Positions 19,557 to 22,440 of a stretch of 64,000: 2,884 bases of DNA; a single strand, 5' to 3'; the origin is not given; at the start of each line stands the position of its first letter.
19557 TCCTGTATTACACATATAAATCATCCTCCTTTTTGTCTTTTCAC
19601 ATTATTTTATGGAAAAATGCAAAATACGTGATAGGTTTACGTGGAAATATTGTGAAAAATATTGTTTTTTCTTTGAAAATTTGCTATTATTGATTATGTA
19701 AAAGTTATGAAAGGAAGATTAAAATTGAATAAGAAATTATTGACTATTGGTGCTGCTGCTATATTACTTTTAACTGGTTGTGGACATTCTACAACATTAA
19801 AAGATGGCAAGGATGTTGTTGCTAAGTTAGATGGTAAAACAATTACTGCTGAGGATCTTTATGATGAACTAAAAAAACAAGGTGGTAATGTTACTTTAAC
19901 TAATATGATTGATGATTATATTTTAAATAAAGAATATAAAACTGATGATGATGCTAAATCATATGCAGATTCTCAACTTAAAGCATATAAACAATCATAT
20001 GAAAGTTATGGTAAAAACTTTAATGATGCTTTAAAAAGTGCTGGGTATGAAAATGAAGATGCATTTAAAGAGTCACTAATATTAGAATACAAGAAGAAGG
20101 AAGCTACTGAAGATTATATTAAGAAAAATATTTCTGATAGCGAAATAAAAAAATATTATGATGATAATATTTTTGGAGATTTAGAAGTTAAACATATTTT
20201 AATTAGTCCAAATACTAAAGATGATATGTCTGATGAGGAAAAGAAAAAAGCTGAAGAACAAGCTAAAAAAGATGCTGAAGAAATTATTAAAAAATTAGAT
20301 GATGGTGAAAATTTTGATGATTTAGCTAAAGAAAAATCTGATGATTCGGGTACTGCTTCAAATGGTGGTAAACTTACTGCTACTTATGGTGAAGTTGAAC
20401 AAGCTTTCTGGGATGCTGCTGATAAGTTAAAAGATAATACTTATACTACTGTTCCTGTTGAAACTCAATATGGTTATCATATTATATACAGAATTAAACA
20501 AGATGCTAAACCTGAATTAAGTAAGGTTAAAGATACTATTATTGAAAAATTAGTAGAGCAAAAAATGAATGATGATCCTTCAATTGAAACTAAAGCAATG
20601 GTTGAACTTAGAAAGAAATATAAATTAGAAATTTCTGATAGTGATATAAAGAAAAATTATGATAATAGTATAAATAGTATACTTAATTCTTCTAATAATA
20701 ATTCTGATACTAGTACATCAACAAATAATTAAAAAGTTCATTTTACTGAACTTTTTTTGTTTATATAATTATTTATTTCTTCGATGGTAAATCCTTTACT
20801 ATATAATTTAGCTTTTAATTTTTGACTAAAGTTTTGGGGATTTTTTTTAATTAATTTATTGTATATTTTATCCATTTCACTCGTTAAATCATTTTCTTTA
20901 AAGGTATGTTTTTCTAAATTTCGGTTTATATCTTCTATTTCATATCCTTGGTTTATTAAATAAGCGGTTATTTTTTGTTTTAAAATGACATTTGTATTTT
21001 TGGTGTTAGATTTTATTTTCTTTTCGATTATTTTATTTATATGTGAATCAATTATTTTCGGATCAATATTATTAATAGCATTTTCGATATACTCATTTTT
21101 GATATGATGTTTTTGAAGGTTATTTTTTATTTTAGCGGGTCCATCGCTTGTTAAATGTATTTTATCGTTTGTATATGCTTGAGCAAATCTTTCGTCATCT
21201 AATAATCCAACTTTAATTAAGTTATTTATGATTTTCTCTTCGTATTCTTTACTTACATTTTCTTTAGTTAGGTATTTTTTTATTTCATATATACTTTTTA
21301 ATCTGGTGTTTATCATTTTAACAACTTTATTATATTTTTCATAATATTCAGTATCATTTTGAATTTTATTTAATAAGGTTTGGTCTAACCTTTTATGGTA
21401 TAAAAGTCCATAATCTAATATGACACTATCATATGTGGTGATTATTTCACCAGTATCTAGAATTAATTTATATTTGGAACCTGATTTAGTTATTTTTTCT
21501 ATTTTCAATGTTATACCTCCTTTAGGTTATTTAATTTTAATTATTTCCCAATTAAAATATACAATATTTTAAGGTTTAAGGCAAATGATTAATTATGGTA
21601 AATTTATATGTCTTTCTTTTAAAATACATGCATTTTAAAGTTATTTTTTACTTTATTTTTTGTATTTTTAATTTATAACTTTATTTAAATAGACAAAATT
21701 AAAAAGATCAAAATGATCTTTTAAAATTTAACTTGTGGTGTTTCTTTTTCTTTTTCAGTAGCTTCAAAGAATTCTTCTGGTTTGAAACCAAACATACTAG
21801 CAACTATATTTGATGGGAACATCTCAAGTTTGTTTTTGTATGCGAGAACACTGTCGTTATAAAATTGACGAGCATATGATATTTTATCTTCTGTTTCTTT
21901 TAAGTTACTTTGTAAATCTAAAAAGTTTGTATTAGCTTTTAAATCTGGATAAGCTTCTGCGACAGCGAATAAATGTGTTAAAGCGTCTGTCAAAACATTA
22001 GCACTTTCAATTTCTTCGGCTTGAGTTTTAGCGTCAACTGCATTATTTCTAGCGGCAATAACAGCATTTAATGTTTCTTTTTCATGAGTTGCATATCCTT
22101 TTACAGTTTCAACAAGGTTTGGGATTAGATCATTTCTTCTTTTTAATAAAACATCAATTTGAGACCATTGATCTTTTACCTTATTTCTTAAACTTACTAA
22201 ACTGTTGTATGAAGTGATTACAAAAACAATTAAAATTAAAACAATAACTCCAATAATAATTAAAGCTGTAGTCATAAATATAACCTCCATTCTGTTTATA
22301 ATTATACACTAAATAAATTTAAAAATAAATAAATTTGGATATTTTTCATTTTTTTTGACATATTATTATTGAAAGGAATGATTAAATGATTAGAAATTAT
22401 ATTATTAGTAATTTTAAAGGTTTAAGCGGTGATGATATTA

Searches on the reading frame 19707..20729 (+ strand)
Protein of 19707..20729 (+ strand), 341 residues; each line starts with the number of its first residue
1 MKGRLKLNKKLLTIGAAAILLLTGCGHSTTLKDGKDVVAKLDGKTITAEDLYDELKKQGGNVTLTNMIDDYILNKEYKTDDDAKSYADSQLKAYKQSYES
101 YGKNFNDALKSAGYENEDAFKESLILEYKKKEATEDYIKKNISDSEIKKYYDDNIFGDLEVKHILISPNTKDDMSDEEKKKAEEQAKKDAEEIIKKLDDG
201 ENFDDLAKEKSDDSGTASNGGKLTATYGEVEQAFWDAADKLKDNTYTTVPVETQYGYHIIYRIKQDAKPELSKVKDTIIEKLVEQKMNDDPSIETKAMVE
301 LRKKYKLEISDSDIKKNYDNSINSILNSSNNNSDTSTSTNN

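Call 65: search_protein_families(library=pfam, proteins=[window:19707-20729:+], max_evalue=0.001)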
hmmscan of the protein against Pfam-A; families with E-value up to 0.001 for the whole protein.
window:19707-20729:+ (341 aa): 4 families
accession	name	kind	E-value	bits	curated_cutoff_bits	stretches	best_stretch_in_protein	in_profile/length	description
PF13616.12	Rotamase_3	-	5.1e-22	79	22.5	1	147-261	3-111/116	PPIC-type PPIASE domain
PF00639.27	Rotamase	-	1.8e-21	77.4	21.7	1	163-263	1-96/97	PPIC-type PPIASE domain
PF13145.12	Rotamase_2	-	1.1e-08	36.4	27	1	142-276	1-121/121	PPIC-type PPIASE domain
PF13624.11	SurA_N_3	-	0.00076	19.8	27.2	0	14-60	18-63/162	SurA-like N-terminal domain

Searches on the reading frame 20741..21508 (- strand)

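Call 65: search_protein_families(library=pfam, proteins=[window:20741-21508:-], max_evalue=0.001)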
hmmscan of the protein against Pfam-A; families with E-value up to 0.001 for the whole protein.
window:20741-21508:- (256 aa): 3 families
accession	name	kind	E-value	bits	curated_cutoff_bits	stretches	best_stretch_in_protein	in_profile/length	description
PF21981.2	RecX_HTH3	-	3.5e-14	53.1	26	2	157-196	7-46/48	RecX, third three-helix domain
PF02631.22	RecX_HTH2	-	6e-10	39.6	26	1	104-144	1-41/42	RecX, second three-helix domain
PF21982.2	RecX_HTH1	-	2.1e-06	28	26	0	59-95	2-34/40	RecX, first three-helix domain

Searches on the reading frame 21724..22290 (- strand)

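Call 65: search_protein_families(library=pfam, proteins=[window:21724-22290:-], max_evalue=0.001)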
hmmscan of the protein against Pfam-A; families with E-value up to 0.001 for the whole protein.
window:21724-22290:- (189 aa): 1 family
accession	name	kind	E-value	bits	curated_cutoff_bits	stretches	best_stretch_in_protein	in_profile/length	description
PF04011.17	LemA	-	4.7e-61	205.4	26.2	1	41-189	1-149/149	LemA family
